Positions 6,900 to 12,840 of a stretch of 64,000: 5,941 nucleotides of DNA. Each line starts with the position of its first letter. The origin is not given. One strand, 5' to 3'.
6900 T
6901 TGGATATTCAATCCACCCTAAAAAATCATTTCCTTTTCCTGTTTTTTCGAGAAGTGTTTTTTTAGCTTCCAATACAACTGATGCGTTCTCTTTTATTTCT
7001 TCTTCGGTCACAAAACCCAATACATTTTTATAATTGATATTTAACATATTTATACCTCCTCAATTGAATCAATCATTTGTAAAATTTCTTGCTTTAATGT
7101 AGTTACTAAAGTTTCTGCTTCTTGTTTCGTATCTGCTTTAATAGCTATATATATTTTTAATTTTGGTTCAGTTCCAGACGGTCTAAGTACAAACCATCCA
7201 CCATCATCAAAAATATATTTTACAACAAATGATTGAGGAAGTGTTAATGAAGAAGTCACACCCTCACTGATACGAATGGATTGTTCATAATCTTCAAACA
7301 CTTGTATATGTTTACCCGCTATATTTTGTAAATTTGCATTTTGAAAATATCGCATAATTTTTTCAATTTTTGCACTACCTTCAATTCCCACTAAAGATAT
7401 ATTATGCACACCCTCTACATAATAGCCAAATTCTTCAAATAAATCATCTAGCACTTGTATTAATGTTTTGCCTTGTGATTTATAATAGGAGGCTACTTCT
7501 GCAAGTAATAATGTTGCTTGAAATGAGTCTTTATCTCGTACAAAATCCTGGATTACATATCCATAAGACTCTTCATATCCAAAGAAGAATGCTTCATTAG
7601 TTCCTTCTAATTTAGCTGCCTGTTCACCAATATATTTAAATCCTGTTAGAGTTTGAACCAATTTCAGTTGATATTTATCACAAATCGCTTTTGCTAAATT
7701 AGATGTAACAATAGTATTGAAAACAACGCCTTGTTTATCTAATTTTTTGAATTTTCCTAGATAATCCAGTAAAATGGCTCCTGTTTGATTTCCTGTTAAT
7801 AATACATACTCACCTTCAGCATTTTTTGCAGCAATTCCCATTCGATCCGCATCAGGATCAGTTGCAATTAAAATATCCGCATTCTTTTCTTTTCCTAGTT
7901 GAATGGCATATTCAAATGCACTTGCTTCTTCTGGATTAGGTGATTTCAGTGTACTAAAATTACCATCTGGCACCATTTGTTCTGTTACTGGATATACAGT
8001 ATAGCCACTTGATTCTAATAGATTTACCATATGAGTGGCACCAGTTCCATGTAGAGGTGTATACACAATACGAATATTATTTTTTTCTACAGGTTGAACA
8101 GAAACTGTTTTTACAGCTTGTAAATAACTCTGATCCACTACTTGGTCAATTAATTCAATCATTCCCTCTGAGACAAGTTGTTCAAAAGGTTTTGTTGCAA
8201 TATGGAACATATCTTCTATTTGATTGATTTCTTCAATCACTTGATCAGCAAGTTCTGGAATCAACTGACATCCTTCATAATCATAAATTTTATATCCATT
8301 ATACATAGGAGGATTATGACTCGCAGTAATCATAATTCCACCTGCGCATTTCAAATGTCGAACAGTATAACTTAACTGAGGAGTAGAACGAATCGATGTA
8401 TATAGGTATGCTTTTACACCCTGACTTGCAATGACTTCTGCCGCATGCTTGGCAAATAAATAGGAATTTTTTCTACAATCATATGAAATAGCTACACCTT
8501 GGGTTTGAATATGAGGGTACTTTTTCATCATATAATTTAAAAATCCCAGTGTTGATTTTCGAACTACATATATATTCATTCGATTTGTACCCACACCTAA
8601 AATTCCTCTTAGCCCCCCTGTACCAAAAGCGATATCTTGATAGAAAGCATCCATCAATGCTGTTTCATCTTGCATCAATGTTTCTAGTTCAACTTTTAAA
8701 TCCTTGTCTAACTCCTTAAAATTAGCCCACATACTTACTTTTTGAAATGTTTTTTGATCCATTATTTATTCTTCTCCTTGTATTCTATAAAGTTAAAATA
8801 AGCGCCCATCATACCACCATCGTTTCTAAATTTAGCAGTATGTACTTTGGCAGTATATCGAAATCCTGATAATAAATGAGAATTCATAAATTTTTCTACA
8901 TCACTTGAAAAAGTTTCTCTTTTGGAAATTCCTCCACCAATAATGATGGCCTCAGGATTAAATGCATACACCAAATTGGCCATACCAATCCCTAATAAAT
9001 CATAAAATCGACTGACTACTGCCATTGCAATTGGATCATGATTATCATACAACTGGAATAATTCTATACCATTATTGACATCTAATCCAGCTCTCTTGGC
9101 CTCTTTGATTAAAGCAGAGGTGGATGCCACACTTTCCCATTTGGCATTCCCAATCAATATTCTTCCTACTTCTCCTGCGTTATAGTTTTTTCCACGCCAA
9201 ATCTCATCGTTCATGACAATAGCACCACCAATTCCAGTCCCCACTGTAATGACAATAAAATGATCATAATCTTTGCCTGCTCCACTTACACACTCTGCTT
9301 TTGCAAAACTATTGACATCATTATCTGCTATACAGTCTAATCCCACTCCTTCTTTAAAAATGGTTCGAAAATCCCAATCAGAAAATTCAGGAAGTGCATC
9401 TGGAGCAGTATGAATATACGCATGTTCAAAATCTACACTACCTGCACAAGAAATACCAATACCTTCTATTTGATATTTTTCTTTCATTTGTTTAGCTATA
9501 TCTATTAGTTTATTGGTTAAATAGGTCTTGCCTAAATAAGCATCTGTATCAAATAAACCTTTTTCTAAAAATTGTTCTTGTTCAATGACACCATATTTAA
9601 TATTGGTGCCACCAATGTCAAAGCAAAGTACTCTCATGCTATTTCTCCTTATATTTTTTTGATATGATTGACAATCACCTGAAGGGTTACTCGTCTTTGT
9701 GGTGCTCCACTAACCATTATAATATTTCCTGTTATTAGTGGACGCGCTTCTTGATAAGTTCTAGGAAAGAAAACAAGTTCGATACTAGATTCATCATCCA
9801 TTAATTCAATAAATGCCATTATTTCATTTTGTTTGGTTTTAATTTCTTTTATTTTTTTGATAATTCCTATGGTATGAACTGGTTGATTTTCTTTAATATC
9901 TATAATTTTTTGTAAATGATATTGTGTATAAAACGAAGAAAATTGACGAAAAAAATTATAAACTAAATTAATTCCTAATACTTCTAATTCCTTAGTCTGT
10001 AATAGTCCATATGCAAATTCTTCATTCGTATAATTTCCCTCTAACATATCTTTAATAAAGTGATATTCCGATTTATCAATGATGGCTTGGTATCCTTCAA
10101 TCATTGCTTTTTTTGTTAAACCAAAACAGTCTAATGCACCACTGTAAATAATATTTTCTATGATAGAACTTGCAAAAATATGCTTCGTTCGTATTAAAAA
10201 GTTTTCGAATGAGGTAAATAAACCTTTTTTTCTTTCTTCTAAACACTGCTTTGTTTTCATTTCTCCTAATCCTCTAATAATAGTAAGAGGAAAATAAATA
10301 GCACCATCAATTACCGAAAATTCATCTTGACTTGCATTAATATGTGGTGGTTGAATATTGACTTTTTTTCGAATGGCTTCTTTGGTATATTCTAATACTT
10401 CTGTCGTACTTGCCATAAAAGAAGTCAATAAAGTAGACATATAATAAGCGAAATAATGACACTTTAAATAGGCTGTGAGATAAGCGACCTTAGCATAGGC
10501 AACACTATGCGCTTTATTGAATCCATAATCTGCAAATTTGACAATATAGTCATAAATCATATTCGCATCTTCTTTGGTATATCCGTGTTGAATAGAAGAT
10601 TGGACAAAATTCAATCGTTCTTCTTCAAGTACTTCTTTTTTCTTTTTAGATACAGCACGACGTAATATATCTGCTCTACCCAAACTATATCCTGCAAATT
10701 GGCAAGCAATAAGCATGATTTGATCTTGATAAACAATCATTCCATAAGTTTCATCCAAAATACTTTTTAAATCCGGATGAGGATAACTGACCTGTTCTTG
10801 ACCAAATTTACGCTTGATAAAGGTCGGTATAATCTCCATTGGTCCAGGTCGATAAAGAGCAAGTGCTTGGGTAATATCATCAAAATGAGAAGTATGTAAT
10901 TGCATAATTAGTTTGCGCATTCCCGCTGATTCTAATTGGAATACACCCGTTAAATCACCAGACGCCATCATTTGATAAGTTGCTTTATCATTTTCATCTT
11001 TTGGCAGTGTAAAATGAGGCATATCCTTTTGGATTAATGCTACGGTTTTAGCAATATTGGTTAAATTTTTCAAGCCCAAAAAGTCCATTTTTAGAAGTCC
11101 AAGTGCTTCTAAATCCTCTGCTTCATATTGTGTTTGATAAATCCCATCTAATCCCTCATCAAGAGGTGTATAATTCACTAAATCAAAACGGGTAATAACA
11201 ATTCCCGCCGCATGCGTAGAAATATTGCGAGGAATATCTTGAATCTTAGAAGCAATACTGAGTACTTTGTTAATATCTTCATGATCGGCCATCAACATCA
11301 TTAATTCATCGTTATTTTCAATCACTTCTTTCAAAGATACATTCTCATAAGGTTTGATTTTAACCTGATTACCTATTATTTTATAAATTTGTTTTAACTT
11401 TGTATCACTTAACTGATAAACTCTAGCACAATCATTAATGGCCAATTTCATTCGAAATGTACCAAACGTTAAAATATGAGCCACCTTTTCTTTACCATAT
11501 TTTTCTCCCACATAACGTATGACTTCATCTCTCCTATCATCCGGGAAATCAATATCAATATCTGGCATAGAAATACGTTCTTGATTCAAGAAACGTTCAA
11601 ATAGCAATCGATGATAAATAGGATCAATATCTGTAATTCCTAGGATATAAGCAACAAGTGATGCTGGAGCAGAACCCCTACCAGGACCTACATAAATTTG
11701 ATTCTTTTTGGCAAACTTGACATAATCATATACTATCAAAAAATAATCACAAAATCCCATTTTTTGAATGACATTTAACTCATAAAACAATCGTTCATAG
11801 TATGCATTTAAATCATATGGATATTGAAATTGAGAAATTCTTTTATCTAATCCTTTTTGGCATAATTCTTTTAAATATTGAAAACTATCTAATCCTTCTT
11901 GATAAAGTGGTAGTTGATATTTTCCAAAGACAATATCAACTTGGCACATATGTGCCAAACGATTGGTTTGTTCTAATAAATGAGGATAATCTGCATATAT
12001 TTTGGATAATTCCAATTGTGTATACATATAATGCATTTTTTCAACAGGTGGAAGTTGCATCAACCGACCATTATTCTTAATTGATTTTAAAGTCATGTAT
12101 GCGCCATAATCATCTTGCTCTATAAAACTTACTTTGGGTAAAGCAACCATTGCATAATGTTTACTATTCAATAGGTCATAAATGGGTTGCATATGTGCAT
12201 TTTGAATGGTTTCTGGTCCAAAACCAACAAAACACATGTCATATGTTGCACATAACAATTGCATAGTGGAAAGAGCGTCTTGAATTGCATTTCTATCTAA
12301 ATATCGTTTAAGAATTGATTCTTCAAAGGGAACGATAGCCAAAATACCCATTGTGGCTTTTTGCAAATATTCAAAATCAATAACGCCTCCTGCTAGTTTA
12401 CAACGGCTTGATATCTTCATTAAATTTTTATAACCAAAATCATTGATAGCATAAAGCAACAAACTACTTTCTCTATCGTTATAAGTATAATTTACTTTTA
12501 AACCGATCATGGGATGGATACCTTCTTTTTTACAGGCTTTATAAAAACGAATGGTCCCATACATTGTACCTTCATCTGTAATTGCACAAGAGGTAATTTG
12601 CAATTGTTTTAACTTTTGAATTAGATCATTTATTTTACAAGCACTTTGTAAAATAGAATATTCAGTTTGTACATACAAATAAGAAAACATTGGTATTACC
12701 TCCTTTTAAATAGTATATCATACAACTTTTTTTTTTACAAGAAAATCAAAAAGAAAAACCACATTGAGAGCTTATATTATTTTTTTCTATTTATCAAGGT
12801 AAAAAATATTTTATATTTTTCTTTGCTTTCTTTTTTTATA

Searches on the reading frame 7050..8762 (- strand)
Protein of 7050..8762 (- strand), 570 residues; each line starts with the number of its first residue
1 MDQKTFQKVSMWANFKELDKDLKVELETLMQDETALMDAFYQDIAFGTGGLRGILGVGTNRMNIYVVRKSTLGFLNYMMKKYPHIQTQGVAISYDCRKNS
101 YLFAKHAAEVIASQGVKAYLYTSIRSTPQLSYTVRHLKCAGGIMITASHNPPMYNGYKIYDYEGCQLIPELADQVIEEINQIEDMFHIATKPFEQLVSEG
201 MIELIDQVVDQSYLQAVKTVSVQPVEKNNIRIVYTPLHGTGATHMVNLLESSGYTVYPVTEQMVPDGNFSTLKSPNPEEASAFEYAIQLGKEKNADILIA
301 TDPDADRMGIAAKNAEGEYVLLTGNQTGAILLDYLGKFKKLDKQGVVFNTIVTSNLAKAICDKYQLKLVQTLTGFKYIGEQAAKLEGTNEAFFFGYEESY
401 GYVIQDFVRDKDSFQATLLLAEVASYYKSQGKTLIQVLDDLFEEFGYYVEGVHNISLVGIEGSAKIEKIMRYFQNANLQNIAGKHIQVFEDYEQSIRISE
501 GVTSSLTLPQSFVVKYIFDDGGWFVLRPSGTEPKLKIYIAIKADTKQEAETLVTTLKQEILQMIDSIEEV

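Call 52: search_protein_families(library=pfam, proteins=[window:7050-8762:-], max_evalue=0.00001)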
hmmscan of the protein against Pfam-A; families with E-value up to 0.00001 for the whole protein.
window:7050-8762:- (570 aa): 4 families
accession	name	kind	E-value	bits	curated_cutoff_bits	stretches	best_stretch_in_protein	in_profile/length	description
PF02878.22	PGM_PMM_I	-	3.9e-39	133.9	22.5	1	44-183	2-135/138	Phosphoglucomutase/phosphomannomutase, alpha/beta/alpha domain I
PF02879.22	PGM_PMM_II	-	1.4e-25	90.3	29.3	1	212-313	2-101/103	Phosphoglucomutase/phosphomannomutase, alpha/beta/alpha domain II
PF02880.22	PGM_PMM_III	-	9e-21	74.6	20.7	1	324-445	2-115/115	Phosphoglucomutase/phosphomannomutase, alpha/beta/alpha domain III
PF00408.26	PGM_PMM_IV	-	1.7e-06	28.4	23.1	1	514-549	26-59/68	Phosphoglucomutase/phosphomannomutase, C-terminal domain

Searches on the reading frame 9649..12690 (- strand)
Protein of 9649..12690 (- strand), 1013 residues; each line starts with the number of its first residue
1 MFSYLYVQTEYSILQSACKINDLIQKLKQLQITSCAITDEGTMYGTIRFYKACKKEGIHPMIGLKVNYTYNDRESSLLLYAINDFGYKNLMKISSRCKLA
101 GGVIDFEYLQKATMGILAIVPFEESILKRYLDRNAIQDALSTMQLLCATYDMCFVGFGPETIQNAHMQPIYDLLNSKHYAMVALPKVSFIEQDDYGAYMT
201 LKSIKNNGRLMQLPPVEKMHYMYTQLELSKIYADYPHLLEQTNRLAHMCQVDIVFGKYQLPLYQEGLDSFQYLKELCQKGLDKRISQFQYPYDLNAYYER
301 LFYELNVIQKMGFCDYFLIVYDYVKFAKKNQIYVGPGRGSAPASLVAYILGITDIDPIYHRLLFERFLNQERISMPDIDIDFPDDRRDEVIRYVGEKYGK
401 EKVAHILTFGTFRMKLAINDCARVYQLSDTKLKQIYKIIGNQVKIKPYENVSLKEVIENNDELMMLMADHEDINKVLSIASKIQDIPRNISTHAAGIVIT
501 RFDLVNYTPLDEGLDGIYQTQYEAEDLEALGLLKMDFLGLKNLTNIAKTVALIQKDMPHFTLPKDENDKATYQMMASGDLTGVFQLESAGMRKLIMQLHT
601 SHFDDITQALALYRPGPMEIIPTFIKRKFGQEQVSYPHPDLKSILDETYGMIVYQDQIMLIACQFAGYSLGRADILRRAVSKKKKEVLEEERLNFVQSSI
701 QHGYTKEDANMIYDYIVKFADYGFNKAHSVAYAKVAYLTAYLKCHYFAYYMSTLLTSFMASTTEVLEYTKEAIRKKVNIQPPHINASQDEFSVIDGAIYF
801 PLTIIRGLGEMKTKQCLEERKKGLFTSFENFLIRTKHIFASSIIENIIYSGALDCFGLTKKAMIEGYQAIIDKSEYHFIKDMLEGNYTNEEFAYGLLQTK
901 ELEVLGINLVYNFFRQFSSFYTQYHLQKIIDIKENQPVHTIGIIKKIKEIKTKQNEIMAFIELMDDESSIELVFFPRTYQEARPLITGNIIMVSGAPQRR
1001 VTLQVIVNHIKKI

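Call 52: search_protein_families(library=pfam, proteins=[window:9649-12690:-], max_evalue=0.00001)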
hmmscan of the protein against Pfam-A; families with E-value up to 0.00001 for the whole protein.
window:9649-12690:- (1013 aa): 5 families
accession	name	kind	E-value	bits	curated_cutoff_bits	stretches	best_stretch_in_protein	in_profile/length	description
PF07733.18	DNA_pol3_alpha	-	4.3e-91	305.6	23.9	1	271-539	1-260/260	Bacterial DNA polymerase III alpha NTPase domain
PF17657.6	DNA_pol3_finger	-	6.9e-53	178.8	22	1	542-702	1-165/166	Bacterial DNA polymerase III alpha subunit finger domain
PF02811.25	PHP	-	1.2e-24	88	26.4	1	7-131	4-133/164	PHP domain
PF14579.12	HHH_6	-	4.8e-19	68.8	25.6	1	776-862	1-89/90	Helix-hairpin-helix motif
PF01336.31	tRNA_anti-codon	-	7.8e-08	32.6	27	1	942-1013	5-75/75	OB-fold nucleic acid binding domain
